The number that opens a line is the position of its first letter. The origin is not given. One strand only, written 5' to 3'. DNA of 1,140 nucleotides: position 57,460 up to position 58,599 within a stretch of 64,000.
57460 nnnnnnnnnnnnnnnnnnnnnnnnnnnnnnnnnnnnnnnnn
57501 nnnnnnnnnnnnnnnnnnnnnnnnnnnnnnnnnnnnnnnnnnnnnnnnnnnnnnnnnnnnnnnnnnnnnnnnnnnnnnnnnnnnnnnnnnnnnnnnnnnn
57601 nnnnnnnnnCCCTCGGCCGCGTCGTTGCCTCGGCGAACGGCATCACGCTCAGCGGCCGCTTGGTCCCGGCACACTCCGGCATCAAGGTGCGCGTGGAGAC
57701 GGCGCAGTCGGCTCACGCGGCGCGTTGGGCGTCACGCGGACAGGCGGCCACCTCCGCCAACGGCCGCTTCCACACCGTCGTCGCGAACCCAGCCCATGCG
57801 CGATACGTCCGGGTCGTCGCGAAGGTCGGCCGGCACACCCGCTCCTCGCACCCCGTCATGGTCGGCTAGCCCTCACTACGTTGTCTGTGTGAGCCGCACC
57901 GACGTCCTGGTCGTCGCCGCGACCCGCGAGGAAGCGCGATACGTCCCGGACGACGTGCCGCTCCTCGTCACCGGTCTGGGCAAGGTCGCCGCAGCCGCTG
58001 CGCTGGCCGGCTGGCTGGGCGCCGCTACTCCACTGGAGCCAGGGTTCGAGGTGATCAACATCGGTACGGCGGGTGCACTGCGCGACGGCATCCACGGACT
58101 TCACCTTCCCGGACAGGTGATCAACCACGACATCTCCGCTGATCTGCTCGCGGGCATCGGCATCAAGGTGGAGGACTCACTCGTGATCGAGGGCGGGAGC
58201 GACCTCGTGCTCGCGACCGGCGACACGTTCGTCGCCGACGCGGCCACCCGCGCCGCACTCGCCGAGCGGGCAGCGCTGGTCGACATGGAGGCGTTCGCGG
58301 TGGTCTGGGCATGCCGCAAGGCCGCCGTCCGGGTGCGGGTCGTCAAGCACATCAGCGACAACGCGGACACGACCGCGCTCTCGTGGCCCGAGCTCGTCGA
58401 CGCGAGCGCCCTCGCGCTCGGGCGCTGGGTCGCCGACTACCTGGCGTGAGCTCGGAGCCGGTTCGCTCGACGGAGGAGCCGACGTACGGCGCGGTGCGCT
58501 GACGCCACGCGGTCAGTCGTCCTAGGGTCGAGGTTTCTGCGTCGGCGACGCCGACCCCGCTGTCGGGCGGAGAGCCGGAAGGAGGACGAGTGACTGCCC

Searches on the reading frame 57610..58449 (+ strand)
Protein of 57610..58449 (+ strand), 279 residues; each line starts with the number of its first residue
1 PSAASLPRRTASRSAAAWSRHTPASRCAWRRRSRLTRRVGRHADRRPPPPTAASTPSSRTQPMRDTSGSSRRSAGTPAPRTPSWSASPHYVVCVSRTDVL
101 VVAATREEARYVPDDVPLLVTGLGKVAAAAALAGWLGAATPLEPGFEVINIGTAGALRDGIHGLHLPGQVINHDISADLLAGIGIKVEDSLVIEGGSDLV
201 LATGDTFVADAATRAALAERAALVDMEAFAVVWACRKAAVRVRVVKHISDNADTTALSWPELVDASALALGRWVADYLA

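Call 55: search_protein_families(library=pfam, proteins=[window:57610-58449:+], max_evalue=0.0001)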
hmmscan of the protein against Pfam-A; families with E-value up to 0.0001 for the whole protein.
window:57610-58449:+ (279 aa): 1 family
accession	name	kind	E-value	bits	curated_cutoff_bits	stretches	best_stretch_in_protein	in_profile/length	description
PF01048.26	PNP_UDP_1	-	4e-10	39.9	25.1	1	200-255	146-203/233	Phosphorylase superfamily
